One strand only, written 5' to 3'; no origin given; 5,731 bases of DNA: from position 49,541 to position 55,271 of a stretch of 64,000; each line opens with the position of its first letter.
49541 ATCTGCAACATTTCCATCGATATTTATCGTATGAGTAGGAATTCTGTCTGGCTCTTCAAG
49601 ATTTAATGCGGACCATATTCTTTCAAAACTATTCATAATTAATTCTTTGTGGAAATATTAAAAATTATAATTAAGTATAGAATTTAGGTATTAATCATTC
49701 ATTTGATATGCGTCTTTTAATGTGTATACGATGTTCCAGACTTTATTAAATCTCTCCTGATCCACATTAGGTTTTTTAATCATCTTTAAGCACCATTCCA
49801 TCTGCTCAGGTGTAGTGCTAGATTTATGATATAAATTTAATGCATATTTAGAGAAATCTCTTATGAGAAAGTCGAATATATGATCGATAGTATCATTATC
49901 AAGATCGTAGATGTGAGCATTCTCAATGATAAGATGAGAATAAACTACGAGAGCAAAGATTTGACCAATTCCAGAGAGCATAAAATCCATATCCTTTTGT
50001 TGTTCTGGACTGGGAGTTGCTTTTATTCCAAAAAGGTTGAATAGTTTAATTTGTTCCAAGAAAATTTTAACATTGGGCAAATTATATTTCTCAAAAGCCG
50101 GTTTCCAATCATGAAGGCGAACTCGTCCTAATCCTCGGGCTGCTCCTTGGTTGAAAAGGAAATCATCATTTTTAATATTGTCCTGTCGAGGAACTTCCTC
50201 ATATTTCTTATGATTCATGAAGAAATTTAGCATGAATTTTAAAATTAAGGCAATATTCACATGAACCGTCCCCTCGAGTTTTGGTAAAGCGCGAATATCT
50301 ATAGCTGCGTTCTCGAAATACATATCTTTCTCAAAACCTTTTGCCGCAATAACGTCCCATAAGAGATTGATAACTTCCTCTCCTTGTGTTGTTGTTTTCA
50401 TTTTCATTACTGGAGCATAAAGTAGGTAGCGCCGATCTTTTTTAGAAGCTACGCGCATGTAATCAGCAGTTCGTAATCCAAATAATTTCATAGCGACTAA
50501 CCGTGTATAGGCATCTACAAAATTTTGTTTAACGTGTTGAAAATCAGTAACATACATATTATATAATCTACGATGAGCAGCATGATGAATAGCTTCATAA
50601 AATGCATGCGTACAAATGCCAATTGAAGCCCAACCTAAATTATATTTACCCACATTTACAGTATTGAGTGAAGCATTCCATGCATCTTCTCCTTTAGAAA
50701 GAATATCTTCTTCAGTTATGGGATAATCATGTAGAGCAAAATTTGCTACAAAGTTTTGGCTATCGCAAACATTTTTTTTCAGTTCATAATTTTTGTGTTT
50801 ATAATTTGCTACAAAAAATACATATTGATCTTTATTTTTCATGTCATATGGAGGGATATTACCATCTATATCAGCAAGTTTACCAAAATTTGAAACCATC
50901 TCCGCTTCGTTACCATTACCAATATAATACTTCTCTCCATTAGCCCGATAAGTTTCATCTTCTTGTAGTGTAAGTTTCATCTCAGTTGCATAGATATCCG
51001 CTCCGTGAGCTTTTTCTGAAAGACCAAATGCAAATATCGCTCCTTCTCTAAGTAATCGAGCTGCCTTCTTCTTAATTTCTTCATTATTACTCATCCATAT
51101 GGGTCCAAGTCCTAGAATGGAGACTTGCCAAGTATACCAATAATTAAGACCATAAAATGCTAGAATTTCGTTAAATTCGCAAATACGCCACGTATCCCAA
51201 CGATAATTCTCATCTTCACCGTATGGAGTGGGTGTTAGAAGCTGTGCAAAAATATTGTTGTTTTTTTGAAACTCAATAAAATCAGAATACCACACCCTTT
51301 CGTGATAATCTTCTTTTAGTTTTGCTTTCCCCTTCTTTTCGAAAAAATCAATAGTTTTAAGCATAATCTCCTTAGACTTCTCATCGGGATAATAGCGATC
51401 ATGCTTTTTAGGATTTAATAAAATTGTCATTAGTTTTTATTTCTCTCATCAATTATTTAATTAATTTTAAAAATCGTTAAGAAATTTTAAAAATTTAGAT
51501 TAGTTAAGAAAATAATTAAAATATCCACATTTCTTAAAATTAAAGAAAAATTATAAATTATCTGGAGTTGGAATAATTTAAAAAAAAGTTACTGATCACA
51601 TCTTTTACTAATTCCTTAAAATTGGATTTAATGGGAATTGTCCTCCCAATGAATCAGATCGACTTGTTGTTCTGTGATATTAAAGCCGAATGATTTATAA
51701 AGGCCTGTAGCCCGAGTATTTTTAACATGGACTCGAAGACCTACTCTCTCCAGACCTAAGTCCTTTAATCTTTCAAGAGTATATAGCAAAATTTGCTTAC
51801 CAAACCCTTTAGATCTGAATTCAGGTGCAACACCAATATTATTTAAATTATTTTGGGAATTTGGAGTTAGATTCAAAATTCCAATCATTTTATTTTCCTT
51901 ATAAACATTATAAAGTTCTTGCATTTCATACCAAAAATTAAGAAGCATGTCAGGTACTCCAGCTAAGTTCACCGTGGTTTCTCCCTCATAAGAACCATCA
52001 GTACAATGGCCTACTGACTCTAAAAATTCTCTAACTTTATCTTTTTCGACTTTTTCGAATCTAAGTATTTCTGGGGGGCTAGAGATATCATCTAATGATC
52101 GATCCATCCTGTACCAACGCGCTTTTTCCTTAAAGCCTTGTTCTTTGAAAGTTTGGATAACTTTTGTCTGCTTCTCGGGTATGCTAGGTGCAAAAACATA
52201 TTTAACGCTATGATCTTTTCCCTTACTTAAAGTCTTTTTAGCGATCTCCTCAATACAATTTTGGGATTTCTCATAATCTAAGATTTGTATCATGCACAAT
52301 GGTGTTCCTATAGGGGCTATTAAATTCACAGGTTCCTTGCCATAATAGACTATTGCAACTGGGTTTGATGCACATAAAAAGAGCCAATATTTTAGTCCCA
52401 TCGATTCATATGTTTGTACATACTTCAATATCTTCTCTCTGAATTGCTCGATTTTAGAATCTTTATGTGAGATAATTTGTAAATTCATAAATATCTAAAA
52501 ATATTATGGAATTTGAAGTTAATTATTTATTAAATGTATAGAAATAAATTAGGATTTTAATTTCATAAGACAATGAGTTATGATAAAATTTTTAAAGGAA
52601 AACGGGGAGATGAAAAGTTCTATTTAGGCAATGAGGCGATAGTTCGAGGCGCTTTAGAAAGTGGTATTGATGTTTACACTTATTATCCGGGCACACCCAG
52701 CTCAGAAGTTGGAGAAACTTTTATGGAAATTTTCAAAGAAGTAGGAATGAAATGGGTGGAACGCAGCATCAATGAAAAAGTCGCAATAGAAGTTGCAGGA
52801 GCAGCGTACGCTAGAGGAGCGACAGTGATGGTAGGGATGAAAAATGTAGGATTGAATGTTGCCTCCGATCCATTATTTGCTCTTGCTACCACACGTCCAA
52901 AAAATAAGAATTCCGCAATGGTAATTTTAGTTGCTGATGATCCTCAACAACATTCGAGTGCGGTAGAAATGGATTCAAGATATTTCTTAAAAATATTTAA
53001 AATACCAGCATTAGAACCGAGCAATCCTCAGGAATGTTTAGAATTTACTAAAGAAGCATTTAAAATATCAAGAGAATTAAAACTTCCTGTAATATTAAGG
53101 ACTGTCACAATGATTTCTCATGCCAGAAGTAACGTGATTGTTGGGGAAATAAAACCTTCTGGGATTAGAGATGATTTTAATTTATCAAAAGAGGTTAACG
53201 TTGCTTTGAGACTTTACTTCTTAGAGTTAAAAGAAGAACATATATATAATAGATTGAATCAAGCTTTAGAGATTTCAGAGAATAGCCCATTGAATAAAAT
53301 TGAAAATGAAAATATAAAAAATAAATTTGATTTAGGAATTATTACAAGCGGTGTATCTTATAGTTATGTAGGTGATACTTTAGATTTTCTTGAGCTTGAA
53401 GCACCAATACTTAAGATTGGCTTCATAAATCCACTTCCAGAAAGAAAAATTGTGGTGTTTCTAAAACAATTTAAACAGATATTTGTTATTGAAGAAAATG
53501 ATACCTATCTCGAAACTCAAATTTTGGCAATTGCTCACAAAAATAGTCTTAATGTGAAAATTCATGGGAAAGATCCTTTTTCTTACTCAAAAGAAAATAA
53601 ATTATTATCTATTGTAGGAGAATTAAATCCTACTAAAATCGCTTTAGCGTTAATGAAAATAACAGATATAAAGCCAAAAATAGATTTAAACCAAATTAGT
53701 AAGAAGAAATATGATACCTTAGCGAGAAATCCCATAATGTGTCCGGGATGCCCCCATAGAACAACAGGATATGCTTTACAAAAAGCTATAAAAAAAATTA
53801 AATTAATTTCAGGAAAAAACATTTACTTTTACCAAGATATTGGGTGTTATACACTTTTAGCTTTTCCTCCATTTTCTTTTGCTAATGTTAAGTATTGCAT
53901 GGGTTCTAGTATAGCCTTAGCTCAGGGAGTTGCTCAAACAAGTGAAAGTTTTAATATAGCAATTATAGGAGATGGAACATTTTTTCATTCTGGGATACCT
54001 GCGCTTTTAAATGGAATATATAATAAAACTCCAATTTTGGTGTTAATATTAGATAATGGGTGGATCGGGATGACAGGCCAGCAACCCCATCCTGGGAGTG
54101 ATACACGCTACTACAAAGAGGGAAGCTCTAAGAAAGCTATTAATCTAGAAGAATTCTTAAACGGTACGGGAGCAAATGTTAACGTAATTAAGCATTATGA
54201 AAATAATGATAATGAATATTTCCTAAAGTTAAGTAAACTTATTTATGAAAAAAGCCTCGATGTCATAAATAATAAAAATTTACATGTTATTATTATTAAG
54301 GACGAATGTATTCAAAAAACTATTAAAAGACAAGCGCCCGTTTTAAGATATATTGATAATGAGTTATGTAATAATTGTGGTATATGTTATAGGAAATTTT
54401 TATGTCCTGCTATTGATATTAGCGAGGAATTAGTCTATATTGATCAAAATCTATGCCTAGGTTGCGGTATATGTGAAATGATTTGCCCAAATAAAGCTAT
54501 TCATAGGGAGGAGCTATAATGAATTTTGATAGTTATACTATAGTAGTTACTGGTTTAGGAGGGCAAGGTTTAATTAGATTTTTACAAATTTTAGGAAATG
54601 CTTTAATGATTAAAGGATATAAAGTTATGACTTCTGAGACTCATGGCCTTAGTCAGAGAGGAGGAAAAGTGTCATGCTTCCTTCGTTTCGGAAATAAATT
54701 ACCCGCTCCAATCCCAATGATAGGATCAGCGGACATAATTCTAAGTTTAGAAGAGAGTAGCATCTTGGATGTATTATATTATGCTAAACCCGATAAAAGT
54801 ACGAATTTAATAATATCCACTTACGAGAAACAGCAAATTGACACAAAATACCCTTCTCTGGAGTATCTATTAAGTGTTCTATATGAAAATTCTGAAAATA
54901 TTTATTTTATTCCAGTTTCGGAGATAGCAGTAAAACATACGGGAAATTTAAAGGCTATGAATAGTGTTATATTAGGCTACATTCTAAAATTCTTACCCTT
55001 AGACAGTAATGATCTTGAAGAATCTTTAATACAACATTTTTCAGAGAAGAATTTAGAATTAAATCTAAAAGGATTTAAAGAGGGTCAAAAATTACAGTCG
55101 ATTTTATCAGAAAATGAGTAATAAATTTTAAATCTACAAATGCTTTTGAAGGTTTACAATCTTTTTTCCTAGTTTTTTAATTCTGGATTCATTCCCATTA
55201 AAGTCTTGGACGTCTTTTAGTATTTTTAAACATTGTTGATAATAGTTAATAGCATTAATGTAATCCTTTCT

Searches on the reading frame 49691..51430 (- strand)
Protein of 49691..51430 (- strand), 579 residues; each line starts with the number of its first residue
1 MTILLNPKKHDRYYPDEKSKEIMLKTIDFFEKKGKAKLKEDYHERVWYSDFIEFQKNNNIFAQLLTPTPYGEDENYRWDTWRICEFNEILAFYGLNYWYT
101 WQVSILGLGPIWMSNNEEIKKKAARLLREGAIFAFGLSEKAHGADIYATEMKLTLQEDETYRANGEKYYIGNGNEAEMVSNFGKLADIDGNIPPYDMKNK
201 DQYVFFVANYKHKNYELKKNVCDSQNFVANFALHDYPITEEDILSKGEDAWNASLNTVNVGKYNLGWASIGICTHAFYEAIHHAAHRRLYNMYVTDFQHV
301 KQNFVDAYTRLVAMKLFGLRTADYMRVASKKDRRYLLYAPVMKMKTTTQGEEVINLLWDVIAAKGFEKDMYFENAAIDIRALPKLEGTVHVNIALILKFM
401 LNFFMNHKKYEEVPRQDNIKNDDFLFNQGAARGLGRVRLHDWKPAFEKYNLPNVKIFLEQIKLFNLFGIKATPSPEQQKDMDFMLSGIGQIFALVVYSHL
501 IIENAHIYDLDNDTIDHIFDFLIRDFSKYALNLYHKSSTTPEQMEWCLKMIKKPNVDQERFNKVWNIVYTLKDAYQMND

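Call 43: search_protein_families(library=pfam, proteins=[window:49691-51430:-], max_evalue=0.0001)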
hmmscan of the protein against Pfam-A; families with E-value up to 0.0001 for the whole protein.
window:49691-51430:- (579 aa): 2 families
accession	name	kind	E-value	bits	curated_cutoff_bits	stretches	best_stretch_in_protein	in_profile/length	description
PF00441.29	Acyl-CoA_dh_1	-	7.9e-16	59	22.4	1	251-400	4-149/150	Acyl-CoA dehydrogenase, C-terminal domain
PF02770.24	Acyl-CoA_dh_M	-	3.8e-05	24.2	33.3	1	134-179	1-46/97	Acyl-CoA dehydrogenase, middle domain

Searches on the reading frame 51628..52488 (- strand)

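Call 44: search_protein_families(library=pfam, proteins=[window:51628-52488:-], max_evalue=0.0001)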
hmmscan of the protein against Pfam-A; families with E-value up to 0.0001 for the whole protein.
window:51628-52488:- (286 aa): 4 families
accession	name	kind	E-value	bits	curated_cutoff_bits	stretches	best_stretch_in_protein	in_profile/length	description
PF00583.31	Acetyltransf_1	-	1.3e-13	51.7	20.7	1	185-269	25-116/116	Acetyltransferase (GNAT) family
PF13508.13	Acetyltransf_7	-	1.8e-10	41.5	27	1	193-270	6-83/84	Acetyltransferase (GNAT) domain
PF13673.13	Acetyltransf_10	-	4.1e-08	33.7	23.6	1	190-275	31-113/128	Acetyltransferase (GNAT) domain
PF08445.16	FR47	-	4.2e-05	23.9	22.1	0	213-274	22-82/86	FR47-like protein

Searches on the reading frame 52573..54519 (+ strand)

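Call 44: search_protein_families(library=pfam, proteins=[window:52573-54519:+], max_evalue=0.0001)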
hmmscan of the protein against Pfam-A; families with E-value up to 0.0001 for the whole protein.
window:52573-54519:+ (648 aa): 6 families
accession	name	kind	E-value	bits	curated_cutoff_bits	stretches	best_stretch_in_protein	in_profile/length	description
PF02775.26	TPP_enzyme_C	-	5.4e-19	68.9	21.9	1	422-542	1-130/151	Thiamine pyrophosphate enzyme, C-terminal TPP binding domain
PF01855.24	POR_N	-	3.6e-12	47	27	1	26-194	2-171/231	Pyruvate flavodoxin/ferredoxin oxidoreductase, thiamine diP-bdg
PF00037.32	Fer4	-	2.2e-08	34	21.1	1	621-643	1-23/24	4Fe-4S binding domain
PF12837.12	Fer4_6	-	2.3e-06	27.7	25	1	621-643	2-24/24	4Fe-4S binding domain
PF12797.12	Fer4_2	-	2.7e-06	27.4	24.5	1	621-639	3-21/22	4Fe-4S binding domain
PF13237.11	Fer4_10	-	5.4e-05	23.5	25.5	0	593-639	3-53/53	4Fe-4S dicluster domain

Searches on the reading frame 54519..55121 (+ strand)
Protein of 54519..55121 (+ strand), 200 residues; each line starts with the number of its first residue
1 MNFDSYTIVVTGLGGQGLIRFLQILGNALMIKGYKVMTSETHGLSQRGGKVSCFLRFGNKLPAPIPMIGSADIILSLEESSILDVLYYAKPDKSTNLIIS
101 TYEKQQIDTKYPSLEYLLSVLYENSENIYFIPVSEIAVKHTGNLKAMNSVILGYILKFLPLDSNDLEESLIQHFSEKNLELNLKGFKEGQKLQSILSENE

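Call 44: search_protein_families(library=pfam, proteins=[window:54519-55121:+], max_evalue=0.0001)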
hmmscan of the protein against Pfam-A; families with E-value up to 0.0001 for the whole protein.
window:54519-55121:+ (200 aa): 1 family
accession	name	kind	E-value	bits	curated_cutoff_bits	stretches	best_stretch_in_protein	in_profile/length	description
PF01558.24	POR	-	4.1e-30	105.6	27.4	1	14-189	1-171/173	Pyruvate ferredoxin/flavodoxin oxidoreductase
